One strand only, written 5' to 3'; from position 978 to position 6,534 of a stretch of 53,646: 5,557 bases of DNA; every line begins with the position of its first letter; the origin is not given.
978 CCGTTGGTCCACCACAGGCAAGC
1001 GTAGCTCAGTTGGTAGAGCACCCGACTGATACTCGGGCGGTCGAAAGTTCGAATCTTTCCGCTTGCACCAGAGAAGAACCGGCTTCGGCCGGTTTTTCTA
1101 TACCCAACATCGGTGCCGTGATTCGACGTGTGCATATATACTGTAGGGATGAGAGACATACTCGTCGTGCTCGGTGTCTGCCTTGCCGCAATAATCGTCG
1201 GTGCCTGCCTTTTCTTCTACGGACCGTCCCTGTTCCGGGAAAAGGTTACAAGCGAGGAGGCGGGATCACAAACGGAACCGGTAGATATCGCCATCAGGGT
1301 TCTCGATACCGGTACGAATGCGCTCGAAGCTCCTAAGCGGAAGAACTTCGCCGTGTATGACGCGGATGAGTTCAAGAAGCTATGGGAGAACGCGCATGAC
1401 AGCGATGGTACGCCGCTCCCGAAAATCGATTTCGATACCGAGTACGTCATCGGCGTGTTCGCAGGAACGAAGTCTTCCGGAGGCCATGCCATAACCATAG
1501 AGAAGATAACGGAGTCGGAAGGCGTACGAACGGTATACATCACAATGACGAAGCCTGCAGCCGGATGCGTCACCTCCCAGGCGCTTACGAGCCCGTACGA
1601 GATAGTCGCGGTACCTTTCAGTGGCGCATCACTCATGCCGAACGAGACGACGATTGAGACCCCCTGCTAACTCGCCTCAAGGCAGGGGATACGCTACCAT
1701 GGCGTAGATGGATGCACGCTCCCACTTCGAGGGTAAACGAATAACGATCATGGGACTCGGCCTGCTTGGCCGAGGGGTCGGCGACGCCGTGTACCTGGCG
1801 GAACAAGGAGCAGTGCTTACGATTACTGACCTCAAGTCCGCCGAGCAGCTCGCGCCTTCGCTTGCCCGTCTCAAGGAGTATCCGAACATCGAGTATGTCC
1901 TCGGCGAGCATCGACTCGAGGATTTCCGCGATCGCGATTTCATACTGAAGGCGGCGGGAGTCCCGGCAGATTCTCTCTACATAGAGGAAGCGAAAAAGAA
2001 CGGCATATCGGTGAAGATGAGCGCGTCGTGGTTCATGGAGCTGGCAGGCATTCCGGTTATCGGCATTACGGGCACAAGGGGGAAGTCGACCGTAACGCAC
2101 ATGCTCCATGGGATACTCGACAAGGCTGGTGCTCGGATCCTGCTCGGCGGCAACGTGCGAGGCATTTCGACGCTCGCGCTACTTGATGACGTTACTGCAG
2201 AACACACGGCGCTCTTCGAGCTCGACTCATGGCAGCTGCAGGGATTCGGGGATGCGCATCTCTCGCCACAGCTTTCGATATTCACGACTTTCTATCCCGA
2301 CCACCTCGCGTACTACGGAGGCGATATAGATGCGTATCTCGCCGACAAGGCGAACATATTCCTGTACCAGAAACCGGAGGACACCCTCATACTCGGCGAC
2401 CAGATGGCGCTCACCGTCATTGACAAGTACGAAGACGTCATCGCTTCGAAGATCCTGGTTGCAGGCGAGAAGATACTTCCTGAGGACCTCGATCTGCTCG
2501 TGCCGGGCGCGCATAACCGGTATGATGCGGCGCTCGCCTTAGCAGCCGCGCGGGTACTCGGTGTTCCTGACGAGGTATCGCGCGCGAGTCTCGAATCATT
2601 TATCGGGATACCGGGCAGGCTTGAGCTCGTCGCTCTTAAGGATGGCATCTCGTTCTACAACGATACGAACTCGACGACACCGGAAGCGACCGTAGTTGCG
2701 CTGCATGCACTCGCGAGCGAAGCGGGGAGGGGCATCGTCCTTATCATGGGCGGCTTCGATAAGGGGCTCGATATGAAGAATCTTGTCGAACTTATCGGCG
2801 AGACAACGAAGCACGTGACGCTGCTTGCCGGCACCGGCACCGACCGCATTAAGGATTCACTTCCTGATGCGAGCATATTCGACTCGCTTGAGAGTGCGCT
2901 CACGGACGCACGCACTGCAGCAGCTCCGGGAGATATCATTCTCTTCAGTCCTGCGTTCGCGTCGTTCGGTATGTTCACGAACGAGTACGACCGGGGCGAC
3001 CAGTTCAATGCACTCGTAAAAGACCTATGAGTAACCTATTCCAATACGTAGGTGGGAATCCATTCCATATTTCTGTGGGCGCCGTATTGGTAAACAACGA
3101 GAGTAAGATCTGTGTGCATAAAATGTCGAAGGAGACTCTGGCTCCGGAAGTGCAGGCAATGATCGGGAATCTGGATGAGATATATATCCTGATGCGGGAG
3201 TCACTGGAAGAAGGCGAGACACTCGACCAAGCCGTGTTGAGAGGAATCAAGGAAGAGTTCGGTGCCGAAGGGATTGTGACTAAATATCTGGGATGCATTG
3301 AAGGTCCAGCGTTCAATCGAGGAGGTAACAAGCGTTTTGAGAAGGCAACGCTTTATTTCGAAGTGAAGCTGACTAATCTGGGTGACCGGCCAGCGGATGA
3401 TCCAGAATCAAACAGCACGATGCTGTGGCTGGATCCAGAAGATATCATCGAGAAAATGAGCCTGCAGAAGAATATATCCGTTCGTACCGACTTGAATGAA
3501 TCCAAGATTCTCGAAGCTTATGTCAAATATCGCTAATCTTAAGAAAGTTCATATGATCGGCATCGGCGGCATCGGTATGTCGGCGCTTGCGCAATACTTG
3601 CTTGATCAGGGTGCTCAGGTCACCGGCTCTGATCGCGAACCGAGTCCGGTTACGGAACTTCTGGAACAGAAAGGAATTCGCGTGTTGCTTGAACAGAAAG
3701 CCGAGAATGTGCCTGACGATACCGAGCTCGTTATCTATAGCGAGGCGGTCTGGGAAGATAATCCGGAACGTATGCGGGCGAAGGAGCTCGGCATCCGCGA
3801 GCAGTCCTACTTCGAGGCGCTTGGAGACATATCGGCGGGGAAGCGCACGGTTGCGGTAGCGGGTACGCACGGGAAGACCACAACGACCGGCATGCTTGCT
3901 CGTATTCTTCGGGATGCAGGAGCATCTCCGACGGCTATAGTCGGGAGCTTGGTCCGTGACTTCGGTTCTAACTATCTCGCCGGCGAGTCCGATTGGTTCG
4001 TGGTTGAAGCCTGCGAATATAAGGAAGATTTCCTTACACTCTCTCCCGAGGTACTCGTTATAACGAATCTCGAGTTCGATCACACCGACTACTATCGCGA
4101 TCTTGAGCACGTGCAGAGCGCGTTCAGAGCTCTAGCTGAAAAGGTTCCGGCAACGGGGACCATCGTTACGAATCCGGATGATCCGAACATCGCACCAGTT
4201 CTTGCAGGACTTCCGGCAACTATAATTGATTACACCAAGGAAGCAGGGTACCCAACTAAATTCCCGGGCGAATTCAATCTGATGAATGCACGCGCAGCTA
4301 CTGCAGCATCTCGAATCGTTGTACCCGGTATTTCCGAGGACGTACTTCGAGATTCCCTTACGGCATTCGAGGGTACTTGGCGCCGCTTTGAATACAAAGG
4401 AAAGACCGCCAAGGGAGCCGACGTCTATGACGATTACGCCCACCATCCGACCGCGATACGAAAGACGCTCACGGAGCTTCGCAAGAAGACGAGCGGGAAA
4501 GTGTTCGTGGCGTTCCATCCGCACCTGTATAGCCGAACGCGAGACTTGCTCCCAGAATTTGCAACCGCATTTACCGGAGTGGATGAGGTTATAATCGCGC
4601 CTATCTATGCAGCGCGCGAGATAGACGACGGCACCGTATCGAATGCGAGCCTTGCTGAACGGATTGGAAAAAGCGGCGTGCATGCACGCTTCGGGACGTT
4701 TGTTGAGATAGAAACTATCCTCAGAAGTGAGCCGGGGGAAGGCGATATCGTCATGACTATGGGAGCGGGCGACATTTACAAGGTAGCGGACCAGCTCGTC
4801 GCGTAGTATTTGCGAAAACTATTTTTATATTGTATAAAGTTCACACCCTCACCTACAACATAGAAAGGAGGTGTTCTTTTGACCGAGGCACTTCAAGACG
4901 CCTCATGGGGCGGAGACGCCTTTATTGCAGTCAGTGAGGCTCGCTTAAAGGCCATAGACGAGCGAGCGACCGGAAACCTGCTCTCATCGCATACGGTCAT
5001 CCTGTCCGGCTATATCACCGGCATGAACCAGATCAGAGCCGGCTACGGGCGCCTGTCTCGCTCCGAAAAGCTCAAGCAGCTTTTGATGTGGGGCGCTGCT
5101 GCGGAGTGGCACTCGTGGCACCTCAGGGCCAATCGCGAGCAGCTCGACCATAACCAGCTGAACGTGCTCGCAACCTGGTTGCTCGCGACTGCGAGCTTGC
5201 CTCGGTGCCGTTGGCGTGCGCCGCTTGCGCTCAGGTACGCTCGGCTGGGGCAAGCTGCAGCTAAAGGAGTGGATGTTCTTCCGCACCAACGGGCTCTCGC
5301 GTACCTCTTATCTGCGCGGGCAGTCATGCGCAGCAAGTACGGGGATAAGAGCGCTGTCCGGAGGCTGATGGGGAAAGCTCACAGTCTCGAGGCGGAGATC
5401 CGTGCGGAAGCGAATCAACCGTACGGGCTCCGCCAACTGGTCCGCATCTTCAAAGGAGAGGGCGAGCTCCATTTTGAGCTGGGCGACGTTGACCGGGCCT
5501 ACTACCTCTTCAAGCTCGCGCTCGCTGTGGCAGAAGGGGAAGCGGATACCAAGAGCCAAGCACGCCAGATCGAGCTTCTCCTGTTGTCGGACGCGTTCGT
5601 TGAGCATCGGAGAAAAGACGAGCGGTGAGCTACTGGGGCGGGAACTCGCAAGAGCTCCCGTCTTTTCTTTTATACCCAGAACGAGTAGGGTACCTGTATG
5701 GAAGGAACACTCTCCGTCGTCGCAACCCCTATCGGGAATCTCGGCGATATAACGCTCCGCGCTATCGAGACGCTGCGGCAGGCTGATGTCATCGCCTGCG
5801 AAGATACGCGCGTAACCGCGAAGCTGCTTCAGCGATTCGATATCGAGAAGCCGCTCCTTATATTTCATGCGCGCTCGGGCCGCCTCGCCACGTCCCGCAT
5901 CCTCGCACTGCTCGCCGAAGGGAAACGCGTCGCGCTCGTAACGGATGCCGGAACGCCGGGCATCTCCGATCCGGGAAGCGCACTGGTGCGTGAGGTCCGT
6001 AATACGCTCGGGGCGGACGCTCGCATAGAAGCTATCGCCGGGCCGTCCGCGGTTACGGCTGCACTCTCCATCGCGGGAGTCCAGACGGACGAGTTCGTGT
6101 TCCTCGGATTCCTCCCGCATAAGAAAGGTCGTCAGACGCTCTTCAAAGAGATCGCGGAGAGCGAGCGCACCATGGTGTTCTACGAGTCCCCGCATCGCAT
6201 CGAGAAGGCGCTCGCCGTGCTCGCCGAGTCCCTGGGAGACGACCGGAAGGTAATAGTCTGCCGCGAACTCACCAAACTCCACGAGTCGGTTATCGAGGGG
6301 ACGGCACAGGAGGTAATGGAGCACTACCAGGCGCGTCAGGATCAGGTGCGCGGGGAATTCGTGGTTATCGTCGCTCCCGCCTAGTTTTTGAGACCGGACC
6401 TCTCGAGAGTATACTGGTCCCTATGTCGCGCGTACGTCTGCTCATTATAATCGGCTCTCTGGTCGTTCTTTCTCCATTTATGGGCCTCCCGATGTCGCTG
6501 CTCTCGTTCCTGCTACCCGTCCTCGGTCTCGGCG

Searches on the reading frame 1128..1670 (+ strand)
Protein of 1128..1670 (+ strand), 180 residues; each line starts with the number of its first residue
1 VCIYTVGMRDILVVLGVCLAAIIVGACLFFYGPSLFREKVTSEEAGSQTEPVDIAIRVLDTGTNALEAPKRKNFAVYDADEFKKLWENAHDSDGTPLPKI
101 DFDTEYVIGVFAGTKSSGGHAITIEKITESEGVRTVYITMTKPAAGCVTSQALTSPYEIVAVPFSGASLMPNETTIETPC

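Call 6: search_protein_families(library=pfam, proteins=[window:1128-1670:+], max_evalue=0.01)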
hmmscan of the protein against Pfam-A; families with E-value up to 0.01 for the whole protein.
window:1128-1670:+ (180 aa): 1 family
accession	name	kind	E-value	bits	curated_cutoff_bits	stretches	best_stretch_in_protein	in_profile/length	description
PF14343.11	PrcB_C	-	4.4e-14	52.9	24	1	107-162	2-55/56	PrcB C-terminal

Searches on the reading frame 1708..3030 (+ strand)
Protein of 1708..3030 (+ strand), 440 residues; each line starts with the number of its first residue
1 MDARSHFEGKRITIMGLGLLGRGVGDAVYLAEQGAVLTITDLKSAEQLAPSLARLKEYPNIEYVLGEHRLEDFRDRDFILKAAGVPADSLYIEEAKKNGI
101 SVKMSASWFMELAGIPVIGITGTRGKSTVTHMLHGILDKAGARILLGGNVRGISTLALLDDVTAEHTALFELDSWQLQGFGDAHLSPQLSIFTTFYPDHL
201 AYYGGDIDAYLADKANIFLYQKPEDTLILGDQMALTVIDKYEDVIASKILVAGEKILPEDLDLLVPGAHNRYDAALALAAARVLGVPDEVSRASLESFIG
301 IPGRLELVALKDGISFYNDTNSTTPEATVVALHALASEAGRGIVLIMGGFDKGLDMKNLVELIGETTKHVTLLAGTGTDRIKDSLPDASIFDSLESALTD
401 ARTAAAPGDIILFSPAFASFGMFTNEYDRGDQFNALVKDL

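Call 6: search_protein_families(library=pfam, proteins=[window:1708-3030:+], max_evalue=0.01)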
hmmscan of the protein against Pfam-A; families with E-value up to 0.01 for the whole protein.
window:1708-3030:+ (440 aa): 3 families
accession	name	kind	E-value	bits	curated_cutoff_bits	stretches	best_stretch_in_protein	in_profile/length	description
PF08245.18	Mur_ligase_M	-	5.3e-15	56.3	24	1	120-232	1-125/200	Mur ligase middle domain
PF02875.26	Mur_ligase_C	-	3.6e-11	44.4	28.4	1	303-416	1-126/127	Mur ligase, glutamate ligase domain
PF21799.2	MurD-like_N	-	3.9e-07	30.7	27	1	10-102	1-86/88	Mur ligase MurD-like, N-terminal domain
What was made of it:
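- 1708..4806 (+): Left conserved neighbourhood: murD (1708-3030), NUDIX (3027-3536), murC (3496-4806). Pfam Mur_ligase domains (call 6).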

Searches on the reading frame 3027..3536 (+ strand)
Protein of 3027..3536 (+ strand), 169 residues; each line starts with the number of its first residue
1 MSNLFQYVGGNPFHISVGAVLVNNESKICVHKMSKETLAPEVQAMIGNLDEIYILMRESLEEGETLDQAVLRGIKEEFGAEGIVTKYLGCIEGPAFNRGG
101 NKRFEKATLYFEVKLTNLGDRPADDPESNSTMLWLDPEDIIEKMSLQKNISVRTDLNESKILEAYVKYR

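Call 6: search_protein_families(library=pfam, proteins=[window:3027-3536:+], max_evalue=0.01)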
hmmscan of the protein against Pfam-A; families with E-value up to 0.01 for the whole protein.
window:3027-3536:+ (169 aa): 1 family
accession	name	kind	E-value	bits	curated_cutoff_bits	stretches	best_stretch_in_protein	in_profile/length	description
PF00293.34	NUDIX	-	7e-08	33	21.1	1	13-144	2-123/134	NUDIX domain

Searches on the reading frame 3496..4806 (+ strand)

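Call 6: search_protein_families(library=pfam, proteins=[window:3496-4806:+], max_evalue=0.01)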
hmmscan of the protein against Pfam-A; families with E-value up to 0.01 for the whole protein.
window:3496-4806:+ (436 aa): 6 families
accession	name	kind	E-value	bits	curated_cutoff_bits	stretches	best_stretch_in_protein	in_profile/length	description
PF01225.30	Mur_ligase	-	1.4e-25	89.9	21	1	17-116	1-94/95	Mur ligase family, catalytic domain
PF08245.18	Mur_ligase_M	-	4.4e-20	72.9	24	1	121-250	1-149/200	Mur ligase middle domain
PF02875.26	Mur_ligase_C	-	8.5e-18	65.8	28.4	1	296-425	1-127/127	Mur ligase, glutamate ligase domain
PF03807.23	F420_oxidored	-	0.0032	18.5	21.6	0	17-79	1-63/94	NADP oxidoreductase coenzyme F420-dependent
PF03446.21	NAD_binding_2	-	0.0055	17.2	21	0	18-65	2-45/161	NAD binding domain of 6-phosphogluconate dehydrogenase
PF21799.2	MurD-like_N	-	0.0071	17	27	0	16-100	1-84/88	Mur ligase MurD-like, N-terminal domain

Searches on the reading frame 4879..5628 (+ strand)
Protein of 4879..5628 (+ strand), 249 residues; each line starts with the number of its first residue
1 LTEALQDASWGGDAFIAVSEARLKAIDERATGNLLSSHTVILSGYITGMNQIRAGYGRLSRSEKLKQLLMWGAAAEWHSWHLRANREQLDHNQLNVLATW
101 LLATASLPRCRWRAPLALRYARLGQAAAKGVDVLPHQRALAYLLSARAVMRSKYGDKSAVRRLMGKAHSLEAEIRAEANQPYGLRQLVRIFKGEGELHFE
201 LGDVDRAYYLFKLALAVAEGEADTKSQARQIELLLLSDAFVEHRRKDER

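Call 6: search_protein_families(library=pfam, proteins=[window:4879-5628:+], max_evalue=0.01)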
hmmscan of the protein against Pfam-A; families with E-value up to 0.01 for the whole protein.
window:4879-5628:+ (249 aa): 0 families

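Call 32: search_protein_families(library=pfam, proteins=[window:4879-5628:+], max_evalue=5)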
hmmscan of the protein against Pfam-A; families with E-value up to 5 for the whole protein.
window:4879-5628:+ (249 aa): 2 families
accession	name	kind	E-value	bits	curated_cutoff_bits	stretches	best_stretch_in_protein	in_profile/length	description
PF13424.12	TPR_12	-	0.013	16.1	30.1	1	195-222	10-37/77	Tetratricopeptide repeat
PF07719.23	TPR_2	-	0.36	11.5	27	1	193-218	6-31/34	Tetratricopeptide repeat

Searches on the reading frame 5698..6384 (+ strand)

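Call 6: search_protein_families(library=pfam, proteins=[window:5698-6384:+], max_evalue=0.01)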
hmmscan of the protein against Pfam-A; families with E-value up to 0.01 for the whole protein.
window:5698-6384:+ (228 aa): 1 family
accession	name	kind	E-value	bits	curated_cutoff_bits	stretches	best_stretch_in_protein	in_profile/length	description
PF00590.25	TP_methylase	-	1.8e-36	126.5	27.8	1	4-206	1-211/212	Tetrapyrrole (Corrin/Porphyrin) Methylases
